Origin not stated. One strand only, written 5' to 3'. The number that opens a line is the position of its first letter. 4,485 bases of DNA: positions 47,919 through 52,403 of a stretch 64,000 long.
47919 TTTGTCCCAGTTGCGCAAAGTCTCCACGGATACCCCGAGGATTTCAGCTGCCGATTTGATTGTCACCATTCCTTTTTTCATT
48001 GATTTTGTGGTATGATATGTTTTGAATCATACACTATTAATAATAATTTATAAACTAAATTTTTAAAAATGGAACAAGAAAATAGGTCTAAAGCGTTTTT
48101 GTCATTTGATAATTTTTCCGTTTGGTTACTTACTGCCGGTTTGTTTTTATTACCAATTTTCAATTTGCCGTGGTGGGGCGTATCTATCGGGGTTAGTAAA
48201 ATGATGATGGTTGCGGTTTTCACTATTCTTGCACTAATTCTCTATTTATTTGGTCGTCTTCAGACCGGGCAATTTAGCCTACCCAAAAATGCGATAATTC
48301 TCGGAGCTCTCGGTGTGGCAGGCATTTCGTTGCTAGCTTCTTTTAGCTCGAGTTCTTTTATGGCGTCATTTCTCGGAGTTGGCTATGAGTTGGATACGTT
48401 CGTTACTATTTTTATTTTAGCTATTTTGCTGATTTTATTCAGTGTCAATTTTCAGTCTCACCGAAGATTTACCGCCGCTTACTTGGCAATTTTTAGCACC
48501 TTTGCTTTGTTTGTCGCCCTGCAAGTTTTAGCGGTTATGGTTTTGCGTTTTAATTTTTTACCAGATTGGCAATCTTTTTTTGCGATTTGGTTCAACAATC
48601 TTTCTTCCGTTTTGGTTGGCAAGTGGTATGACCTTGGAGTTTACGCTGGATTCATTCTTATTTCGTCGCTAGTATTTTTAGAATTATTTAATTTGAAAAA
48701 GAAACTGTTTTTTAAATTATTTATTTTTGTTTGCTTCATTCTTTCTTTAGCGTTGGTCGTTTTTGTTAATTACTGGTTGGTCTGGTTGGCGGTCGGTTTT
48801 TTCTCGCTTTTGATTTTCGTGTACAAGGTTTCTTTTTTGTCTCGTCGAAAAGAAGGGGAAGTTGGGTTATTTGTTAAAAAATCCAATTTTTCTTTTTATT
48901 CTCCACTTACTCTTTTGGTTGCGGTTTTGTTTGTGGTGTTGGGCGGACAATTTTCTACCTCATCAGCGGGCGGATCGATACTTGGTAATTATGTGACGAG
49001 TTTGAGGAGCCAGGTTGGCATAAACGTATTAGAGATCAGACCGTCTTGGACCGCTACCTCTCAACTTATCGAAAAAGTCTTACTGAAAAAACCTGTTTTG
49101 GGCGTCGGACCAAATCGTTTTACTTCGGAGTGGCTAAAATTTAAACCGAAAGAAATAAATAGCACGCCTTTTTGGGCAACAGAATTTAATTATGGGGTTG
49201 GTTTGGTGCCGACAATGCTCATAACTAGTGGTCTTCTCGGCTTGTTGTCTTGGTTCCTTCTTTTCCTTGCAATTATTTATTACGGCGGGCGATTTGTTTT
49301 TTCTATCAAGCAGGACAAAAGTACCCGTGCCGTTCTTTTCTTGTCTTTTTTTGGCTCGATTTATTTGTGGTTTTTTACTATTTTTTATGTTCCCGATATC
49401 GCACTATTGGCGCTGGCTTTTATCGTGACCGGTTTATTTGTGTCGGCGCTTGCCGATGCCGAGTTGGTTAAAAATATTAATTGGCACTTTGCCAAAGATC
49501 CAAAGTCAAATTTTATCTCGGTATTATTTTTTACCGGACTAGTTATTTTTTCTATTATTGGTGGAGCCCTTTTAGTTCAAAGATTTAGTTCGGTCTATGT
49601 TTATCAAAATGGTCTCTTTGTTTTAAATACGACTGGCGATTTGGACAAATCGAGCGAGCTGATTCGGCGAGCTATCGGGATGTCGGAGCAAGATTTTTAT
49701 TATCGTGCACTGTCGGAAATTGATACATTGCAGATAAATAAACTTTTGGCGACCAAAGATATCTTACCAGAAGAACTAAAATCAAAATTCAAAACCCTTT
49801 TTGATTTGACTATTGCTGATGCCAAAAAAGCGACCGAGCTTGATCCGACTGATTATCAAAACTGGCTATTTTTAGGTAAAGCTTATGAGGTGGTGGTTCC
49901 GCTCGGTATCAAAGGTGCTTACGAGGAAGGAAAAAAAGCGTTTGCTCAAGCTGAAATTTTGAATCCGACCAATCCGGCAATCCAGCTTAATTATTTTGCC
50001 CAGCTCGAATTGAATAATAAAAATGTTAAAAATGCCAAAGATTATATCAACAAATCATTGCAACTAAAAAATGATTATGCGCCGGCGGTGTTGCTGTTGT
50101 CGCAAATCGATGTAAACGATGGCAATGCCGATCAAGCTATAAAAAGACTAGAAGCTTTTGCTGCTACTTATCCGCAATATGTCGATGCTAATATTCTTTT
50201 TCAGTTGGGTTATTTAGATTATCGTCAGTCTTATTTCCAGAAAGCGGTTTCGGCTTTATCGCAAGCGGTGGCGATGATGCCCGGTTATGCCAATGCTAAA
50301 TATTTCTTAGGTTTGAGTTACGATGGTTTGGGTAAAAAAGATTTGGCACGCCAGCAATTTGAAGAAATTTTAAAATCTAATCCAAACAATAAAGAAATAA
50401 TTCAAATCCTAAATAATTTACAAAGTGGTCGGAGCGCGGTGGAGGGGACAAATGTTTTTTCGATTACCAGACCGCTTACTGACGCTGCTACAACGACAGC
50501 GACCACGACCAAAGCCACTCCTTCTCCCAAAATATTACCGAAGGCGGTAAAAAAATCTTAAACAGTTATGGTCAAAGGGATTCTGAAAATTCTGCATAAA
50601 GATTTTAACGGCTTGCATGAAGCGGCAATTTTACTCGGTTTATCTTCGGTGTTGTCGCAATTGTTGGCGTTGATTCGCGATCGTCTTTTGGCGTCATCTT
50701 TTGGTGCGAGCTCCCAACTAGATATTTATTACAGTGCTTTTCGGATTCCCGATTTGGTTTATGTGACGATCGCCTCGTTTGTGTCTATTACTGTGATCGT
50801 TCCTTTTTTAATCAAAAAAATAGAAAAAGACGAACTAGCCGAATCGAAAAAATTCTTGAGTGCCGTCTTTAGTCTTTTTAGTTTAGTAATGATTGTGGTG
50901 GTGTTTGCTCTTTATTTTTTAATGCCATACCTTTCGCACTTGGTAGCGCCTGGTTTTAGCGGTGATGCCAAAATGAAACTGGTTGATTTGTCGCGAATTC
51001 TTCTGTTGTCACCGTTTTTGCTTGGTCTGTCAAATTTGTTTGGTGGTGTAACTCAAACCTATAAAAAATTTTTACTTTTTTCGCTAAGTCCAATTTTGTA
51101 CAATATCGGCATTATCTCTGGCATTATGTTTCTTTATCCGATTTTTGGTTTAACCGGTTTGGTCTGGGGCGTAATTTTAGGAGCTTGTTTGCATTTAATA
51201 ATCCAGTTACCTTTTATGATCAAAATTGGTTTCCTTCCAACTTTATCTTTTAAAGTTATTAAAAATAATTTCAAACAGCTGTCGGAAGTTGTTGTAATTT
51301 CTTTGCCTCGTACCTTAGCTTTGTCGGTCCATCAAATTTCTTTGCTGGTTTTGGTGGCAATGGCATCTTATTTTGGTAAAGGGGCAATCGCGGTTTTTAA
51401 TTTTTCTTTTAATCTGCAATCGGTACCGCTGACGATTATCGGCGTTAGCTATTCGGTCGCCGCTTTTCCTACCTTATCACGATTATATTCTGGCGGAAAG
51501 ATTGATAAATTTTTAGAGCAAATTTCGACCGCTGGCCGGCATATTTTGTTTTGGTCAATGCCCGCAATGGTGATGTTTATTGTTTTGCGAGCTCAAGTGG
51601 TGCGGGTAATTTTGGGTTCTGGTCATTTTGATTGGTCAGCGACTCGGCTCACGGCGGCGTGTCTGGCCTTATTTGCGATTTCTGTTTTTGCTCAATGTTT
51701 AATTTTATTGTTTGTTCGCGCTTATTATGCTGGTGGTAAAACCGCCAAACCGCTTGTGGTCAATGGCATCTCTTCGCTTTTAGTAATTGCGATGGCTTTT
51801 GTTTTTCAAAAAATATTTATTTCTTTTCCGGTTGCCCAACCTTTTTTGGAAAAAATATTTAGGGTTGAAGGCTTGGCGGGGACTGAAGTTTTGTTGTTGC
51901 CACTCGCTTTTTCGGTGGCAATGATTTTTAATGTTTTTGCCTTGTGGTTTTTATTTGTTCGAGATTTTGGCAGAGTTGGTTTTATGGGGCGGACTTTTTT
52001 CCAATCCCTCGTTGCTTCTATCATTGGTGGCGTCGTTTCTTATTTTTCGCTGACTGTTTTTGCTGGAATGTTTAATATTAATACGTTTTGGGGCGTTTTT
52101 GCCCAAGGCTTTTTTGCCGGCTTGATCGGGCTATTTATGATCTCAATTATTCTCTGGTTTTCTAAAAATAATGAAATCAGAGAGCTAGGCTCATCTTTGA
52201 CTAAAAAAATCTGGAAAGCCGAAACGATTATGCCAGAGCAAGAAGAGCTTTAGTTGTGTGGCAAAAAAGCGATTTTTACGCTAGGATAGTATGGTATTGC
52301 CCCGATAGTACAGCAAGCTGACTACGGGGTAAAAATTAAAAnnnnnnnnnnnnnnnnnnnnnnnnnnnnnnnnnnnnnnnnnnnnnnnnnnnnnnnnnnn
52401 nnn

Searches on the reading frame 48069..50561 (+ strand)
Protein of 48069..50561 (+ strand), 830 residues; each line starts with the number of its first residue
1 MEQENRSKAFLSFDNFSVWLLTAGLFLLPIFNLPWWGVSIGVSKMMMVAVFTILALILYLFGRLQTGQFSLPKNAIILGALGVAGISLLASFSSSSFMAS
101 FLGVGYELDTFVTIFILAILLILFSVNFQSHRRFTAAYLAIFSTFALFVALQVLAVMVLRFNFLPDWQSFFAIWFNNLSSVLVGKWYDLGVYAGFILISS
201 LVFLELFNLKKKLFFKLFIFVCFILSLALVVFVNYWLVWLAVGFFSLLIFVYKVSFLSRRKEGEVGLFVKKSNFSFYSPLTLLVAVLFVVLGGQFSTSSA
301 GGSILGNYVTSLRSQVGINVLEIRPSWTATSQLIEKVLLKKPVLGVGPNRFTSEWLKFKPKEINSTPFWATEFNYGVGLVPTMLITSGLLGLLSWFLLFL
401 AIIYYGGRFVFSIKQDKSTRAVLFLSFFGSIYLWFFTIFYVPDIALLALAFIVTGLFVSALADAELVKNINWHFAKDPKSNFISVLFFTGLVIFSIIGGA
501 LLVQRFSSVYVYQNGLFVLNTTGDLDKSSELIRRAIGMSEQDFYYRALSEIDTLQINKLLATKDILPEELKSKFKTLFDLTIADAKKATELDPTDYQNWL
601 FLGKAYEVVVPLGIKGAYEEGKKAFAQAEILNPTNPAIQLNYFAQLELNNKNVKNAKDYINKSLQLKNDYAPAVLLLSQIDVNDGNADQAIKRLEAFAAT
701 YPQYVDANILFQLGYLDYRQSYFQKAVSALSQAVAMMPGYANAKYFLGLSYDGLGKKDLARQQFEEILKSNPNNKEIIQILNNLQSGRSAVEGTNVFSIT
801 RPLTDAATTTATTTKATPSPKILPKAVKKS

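Call 11: search_protein_families(library=pfam, proteins=[window:48069-50561:+], max_evalue=0.01)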
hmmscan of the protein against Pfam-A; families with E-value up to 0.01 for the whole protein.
window:48069-50561:+ (830 aa): 12 families
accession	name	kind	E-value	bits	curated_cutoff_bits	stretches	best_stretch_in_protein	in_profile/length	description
PF14559.12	TPR_19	-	4.7e-13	49.7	25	2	723-777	7-61/68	Tetratricopeptide repeat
PF07719.23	TPR_2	-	1.5e-09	37.7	27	1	741-774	1-34/34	Tetratricopeptide repeat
PF23914.1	TPR_CcmH_CycH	-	2.4e-09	37.7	42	1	592-701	46-151/158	Cytochrome c-type biogenesis protein H TPR domain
PF13181.12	TPR_8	-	4.6e-09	36.2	25.7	1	742-774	2-34/34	Tetratricopeptide repeat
PF13428.12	TPR_14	-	6.9e-09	36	23.5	0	742-779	2-39/44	Tetratricopeptide repeat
PF13432.12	TPR_16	-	8.2e-08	33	32.7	1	712-774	2-64/65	Tetratricopeptide repeat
PF25062.1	ARM_TT21_N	-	2.6e-06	27.8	40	1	639-741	102-202/222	Tetratricopeptide repeat protein 21 N-terminal ARM repeat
PF13424.12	TPR_12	-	0.00024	21.7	30.1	0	682-737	14-75/77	Tetratricopeptide repeat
PF13174.12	TPR_6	-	0.00039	21.3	26.3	0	747-773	6-32/33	Tetratricopeptide repeat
PF00515.34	TPR_1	-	0.0039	17.4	27.8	0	741-774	1-34/34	Tetratricopeptide repeat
PF13512.12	TPR_18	-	0.0062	17.1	21.9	0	680-776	19-114/145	Tetratricopeptide repeat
PF25058.1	ARM_TT21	-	0.0085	16.5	27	0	622-720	43-143/155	Tetratricopeptide repeat protein 21 ARM repeat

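Call 42: find_homologous_proteins(query=window:48069-50561:+, max_evalue=1e-100)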
Query window:48069-50561:+ (830 aa): 22 proteins with E <= 1e-100 among 8000 candidates.
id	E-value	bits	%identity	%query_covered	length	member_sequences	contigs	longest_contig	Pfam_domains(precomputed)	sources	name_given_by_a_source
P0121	0.0e+0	1803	100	100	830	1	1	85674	PF14559.13,PF23914.2,PF25062.2,PF21033.5,PF13432.13,PF13428.13,PF13181.13,PF07719.24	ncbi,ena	-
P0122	6.2e-263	893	73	66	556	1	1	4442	PF14559.13,PF23914.2,PF13414.13,PF00515.35,PF21033.5,PF13428.13,PF13181.13,PF07719.24,PF13174.13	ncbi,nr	ncbi:MAG: tetratricopeptide repeat protein, partial [Candidatus Vogelbacteria bacterium]|nr:tetratri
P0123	6.2e-250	850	52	95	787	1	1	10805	PF14559.13,PF23914.2,PF00515.35,PF13424.13,PF21033.5,PF13432.13,PF13428.13,PF13181.13,PF07719.24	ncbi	-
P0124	1.6e-245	835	51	94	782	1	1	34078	PF14559.13,PF23914.2,PF13414.13,PF13371.13,PF00515.35,PF21033.5,PF13432.13,PF13428.13,PF13181.13,PF07719.24,PF13174.13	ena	-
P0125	5.6e-238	810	48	95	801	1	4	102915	PF14559.13,PF23914.2,PF13414.13,PF00515.35,PF21033.5,PF13432.13,PF13428.13,PF13181.13,PF07719.24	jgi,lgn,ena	jgi:tetratricopeptide (TPR) repeat protein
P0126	1.7e-236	805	48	95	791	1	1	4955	PF14559.13,PF23914.2,PF13371.13,PF00515.35,PF13424.13,PF21033.5,PF13432.13,PF13428.13,PF13181.13,PF07719.24,PF13174.13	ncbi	-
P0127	2.6e-234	798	48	95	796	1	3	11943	PF14559.13,PF23914.2,PF13414.13,PF00515.35,PF21033.5,PF13432.13,PF13428.13,PF13181.13,PF07719.24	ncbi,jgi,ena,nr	ncbi:MAG TPA: tetratricopeptide repeat protein [Candidatus Paceibacterota bacterium]|nr:tetratricope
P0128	7.2e-234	797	49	95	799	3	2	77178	PF14559.13,PF23914.2,PF21033.5,PF13432.13,PF13428.13,PF13181.13,PF07719.24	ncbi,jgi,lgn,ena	ncbi:MAG: hypothetical protein WCV68_04135 [Candidatus Paceibacterota bacterium]|jgi:tetratricopepti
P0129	1.3e-233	796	47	98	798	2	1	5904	PF14559.13,PF23914.2,PF13371.13,PF21033.5,PF13432.13,PF13428.13,PF13181.13,PF07719.24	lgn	-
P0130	1.8e-232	792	46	95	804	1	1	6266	PF14559.13,PF23914.2,PF00515.35,PF21033.5,PF13432.13,PF13428.13,PF13181.13,PF07719.24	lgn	-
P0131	5.3e-232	790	47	95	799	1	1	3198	PF14559.13,PF23914.2,PF21033.5,PF13432.13,PF13428.13,PF07719.24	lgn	-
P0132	8.9e-231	786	48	95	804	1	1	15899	PF14559.13,PF23914.2,PF21033.5,PF13432.13,PF13428.13,PF07719.24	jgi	-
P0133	2.8e-227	775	45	98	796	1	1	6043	PF14559.13,PF23914.2,PF13414.13,PF00515.35,PF21033.5,PF13432.13,PF13428.13,PF13181.13,PF07719.24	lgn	-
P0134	6.7e-227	774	47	95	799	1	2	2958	PF14559.13,PF23914.2,PF21033.5,PF13432.13,PF13428.13,PF13181.13,PF07719.24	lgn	-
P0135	2.8e-213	729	46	95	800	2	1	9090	PF14559.13,PF23914.2,PF21033.5,PF13432.13,PF13428.13,PF13181.13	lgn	-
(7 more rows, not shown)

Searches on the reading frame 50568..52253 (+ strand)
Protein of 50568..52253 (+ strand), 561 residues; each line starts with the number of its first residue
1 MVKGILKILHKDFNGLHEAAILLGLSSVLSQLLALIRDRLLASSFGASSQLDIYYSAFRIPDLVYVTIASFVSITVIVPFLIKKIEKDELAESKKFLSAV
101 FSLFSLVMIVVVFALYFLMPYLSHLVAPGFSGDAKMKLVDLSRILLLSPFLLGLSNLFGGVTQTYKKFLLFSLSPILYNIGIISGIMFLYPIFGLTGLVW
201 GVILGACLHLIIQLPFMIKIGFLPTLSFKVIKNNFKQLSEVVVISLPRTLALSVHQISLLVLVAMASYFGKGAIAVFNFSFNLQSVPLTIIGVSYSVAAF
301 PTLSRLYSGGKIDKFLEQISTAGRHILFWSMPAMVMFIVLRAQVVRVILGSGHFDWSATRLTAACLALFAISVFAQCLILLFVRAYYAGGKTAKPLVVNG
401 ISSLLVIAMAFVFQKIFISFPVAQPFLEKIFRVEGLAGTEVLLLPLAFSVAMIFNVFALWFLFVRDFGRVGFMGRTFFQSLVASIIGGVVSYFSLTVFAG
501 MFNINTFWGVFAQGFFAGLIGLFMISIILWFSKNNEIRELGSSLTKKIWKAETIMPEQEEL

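Call 11: search_protein_families(library=pfam, proteins=[window:50568-52253:+], max_evalue=0.01)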
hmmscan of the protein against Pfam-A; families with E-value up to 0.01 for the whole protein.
window:50568-52253:+ (561 aa): 1 family
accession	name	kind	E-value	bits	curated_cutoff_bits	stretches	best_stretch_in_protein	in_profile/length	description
PF03023.19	MurJ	-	2e-63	215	27.4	1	41-503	1-441/451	Lipid II flippase MurJ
